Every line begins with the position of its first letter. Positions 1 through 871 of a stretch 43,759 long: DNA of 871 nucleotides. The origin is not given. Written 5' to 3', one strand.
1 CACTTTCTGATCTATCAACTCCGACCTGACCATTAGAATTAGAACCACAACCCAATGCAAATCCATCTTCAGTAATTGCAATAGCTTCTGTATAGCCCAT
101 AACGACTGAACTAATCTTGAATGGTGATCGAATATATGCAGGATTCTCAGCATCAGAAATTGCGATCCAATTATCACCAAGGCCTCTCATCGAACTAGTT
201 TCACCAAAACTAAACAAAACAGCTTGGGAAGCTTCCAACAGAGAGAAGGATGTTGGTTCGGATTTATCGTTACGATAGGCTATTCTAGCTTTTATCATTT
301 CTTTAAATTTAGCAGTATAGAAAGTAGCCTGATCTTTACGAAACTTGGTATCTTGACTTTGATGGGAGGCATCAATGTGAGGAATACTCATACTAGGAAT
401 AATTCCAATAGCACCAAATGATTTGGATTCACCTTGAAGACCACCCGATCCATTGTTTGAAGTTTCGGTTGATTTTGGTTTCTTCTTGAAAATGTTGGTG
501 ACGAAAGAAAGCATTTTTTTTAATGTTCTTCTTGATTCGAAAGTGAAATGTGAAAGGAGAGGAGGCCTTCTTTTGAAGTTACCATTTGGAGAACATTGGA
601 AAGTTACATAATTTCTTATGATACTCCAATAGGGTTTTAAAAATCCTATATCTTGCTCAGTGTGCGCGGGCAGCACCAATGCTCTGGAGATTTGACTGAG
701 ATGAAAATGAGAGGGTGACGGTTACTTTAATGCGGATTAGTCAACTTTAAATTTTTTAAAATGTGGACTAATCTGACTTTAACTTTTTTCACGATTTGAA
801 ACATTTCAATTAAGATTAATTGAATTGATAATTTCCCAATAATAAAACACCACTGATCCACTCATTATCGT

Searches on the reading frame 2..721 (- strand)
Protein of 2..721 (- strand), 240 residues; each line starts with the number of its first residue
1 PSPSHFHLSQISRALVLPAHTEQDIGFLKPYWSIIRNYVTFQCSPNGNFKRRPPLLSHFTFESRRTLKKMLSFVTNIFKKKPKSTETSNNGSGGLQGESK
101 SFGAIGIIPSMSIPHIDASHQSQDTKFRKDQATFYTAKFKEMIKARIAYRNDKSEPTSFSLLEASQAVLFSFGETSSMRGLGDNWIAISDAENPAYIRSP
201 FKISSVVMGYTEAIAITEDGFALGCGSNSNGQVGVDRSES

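Call 52: search_protein_families(library=pfam, proteins=[window:2-721:-], max_evalue=0.01)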
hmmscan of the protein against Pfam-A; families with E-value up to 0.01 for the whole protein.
window:2-721:- (240 aa): 3 families
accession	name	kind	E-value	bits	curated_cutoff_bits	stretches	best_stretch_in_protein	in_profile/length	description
PF25390.1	WD40_RLD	-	2e-05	24.5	150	1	169-237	2-67/363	RCC1-like domain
PF13540.12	RCC1_2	-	0.00066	19.9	22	1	203-232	1-30/30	Regulator of chromosome condensation (RCC1) repeat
PF16425.10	DUF5022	-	0.0092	16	25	0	126-166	112-152/287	Domain of unknown function (DUF5022)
